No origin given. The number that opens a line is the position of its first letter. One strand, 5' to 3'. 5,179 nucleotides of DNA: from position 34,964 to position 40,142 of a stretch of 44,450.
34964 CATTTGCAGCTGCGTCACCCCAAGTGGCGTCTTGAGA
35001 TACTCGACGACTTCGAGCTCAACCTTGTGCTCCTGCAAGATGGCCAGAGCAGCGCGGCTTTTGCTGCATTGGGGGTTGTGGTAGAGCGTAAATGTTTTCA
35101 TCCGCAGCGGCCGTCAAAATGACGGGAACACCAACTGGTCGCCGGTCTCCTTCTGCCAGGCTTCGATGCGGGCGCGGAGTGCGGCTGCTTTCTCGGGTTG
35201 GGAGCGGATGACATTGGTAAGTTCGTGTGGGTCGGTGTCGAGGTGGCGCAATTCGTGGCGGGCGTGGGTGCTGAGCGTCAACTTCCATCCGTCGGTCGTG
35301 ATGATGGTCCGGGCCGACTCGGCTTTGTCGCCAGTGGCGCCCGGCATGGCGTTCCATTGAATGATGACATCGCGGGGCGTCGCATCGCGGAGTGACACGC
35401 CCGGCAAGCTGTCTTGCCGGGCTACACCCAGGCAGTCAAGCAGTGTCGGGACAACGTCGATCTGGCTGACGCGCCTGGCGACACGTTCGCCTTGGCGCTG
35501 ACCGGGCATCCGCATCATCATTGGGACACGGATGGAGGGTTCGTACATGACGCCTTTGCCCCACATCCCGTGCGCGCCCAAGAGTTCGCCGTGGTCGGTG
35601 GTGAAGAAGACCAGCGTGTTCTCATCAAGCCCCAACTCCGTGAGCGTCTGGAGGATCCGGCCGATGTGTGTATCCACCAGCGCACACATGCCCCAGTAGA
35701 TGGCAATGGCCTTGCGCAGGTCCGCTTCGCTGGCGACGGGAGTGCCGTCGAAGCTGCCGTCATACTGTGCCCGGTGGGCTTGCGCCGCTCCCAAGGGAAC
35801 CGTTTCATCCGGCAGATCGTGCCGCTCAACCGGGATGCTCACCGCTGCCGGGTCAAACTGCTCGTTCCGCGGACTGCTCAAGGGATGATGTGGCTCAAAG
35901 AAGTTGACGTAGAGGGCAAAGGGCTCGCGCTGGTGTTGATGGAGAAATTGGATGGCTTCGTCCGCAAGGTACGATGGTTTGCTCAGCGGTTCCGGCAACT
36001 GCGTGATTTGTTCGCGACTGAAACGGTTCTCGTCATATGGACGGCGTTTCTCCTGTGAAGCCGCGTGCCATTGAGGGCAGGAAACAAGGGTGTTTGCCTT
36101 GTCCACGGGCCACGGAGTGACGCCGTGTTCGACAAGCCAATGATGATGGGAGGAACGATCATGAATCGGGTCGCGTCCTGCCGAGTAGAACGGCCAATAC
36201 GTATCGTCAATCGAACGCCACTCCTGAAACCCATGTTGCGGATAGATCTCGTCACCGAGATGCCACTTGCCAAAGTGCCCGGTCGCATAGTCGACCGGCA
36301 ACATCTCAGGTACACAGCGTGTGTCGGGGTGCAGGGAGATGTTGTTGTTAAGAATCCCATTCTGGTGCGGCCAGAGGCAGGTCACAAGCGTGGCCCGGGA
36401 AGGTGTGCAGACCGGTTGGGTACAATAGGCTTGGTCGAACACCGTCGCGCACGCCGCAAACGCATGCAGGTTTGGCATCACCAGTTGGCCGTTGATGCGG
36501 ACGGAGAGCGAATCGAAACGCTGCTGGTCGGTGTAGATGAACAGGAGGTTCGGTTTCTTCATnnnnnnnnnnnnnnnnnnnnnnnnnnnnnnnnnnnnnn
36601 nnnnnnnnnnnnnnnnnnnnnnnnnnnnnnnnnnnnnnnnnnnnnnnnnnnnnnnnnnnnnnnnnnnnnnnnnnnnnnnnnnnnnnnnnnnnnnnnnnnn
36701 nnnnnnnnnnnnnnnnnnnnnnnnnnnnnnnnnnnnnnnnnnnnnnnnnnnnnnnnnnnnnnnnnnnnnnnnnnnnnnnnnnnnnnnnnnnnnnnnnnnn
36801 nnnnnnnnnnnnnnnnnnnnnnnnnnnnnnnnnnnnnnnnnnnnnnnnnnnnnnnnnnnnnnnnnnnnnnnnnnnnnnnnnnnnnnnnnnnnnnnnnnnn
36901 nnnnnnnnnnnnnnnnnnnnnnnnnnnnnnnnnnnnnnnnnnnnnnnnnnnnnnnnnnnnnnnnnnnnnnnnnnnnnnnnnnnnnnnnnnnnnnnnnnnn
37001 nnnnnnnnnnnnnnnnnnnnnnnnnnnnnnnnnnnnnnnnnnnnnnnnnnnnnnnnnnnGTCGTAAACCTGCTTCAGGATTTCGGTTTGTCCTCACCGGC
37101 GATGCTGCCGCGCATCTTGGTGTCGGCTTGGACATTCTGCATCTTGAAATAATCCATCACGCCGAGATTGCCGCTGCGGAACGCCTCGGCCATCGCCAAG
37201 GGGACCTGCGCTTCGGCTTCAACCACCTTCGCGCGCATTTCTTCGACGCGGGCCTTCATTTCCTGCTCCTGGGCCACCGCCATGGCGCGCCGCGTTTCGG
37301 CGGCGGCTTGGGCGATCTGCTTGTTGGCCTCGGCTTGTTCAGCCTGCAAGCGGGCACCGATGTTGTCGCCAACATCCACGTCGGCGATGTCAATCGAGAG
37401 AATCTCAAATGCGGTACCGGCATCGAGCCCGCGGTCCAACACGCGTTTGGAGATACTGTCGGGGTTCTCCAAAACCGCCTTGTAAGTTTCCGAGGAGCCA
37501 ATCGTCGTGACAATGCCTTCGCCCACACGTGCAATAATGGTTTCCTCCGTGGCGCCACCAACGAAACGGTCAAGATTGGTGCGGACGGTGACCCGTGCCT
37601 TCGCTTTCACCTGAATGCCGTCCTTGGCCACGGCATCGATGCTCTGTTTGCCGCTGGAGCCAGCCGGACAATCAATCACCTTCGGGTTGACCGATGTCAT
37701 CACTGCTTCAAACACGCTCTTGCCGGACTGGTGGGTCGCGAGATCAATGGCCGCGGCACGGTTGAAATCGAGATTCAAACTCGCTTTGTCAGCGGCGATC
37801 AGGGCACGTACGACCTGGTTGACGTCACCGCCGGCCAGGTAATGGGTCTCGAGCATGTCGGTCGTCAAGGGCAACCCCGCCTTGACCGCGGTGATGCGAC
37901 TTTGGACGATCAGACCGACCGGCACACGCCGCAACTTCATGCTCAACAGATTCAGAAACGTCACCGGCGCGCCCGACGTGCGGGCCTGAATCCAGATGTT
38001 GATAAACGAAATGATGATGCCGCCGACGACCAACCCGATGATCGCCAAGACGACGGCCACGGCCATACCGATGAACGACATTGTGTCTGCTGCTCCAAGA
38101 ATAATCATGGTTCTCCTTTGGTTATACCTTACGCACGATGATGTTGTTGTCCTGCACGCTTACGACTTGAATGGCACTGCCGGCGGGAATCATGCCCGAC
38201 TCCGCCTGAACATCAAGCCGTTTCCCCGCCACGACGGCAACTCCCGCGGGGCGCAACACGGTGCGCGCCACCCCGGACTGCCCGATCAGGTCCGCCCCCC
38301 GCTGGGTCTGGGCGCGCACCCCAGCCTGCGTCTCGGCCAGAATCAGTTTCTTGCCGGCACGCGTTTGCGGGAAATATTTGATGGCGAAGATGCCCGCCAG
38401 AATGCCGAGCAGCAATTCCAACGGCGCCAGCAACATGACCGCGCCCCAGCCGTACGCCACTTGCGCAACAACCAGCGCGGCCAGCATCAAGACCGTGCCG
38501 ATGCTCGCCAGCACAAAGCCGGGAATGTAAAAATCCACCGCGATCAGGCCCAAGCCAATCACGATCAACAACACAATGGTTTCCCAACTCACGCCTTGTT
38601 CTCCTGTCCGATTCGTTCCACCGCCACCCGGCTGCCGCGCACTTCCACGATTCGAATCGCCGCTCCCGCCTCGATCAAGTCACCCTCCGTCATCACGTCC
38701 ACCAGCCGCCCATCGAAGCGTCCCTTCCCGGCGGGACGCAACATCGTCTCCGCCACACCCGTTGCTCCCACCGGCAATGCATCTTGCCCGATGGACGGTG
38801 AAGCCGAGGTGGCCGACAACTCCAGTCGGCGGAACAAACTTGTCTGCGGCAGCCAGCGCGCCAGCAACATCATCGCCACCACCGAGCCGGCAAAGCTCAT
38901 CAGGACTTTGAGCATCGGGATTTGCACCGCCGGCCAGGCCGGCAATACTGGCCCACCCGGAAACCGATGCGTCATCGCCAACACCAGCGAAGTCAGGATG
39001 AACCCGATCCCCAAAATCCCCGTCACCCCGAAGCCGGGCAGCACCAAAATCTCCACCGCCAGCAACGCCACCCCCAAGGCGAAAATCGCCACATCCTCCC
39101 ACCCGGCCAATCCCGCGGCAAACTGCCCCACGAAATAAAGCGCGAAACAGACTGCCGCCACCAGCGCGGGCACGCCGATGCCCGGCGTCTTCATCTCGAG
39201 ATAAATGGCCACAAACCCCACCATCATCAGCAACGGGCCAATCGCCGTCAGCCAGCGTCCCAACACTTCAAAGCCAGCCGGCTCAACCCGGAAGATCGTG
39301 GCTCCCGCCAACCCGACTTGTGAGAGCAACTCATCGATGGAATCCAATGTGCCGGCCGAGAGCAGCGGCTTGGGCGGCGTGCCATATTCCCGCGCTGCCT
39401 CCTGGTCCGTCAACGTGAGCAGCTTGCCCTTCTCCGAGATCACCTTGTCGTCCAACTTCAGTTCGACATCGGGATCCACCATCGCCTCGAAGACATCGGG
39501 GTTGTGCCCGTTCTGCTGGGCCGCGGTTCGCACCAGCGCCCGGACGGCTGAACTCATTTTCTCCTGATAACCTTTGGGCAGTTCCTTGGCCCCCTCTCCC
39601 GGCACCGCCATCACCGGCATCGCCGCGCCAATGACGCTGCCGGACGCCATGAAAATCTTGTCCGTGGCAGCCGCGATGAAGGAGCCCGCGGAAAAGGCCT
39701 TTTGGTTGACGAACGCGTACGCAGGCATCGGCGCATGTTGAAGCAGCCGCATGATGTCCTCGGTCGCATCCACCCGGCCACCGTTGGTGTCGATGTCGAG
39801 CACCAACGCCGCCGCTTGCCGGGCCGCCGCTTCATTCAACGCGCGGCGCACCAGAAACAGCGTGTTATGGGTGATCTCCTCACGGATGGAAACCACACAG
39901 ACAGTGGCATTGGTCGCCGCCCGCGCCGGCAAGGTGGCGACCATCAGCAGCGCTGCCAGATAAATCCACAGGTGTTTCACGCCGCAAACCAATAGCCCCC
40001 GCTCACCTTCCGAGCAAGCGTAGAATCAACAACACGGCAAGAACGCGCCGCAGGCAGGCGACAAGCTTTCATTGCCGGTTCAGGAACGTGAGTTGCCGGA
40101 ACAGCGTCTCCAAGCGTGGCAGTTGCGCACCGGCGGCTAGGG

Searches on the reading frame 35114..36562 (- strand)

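Call 35: search_protein_families(library=pfam, proteins=[window:35114-36562:-], max_evalue=0.00001)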
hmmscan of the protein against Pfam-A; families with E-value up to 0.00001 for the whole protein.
window:35114-36562:- (482 aa): 3 families
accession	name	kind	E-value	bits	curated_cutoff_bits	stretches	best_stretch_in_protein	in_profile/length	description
PF00884.28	Sulfatase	-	3e-44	152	25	1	4-380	1-301/301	Sulfatase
PF16347.10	SGSH_C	-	4.4e-15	56.6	29.3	1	329-458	1-138/154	N-sulphoglucosamine sulphohydrolase, C-terminal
PF01663.27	Phosphodiest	-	6.4e-12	46.2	23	1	6-131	1-117/342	Type I phosphodiesterase / nucleotide pyrophosphatase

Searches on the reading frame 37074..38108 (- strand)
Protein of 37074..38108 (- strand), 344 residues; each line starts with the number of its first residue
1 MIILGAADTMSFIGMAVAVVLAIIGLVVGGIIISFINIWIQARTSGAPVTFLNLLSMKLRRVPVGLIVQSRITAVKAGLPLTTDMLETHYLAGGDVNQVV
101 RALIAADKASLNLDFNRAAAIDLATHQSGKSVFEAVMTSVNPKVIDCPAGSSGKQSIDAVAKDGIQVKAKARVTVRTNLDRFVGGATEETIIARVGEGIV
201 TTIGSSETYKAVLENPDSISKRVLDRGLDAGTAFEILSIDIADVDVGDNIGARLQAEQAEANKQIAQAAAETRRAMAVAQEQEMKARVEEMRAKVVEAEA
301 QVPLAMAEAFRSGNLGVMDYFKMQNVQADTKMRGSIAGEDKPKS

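Call 35: search_protein_families(library=pfam, proteins=[window:37074-38108:-], max_evalue=0.00001)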
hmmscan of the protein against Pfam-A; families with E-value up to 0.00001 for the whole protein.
window:37074-38108:- (344 aa): 2 families
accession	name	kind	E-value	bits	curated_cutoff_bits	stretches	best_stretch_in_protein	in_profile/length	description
PF12127.13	FloA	-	4.4e-152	506.1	34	1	19-339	2-313/314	Flotillin-like protein FloA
PF02403.27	Seryl_tRNA_N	-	3e-06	27.8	28.2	1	210-302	5-97/108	Seryl-tRNA synthetase N-terminal domain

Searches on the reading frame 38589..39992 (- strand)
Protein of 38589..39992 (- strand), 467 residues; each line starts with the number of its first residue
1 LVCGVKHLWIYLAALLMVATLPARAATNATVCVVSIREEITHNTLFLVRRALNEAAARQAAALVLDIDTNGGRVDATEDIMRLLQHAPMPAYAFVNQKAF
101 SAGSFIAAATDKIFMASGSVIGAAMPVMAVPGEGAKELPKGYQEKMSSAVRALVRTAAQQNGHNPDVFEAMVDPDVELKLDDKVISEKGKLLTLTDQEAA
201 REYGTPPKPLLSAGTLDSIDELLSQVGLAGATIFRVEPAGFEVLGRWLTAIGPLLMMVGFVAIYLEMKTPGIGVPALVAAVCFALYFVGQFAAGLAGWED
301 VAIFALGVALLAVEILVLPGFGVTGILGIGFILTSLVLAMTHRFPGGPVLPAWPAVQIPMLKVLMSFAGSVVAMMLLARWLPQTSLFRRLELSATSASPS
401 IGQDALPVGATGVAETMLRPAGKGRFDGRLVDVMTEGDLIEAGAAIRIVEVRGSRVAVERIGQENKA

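Call 35: search_protein_families(library=pfam, proteins=[window:38589-39992:-], max_evalue=0.00001)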
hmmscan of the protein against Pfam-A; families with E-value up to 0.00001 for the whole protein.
window:38589-39992:- (467 aa): 4 families
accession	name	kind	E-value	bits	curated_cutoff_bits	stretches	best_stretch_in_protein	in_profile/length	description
PF25145.1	NfeD1b_N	-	4.3e-38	131.2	40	1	31-234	2-187/189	NfeD1b, N-terminal domain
PF24961.1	NfeD_membrane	-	5.6e-25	88.1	26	1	252-377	3-117/119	NfeD integral membrane domain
PF01957.25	NfeD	-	4.2e-09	36.9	29.1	1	408-460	5-57/57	NfeD-like C-terminal, partner-binding domain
PF01972.22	SDH_protease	-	3.4e-06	26.7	31.3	1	61-128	92-159/286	ClpP-like SDH-type serine proteinase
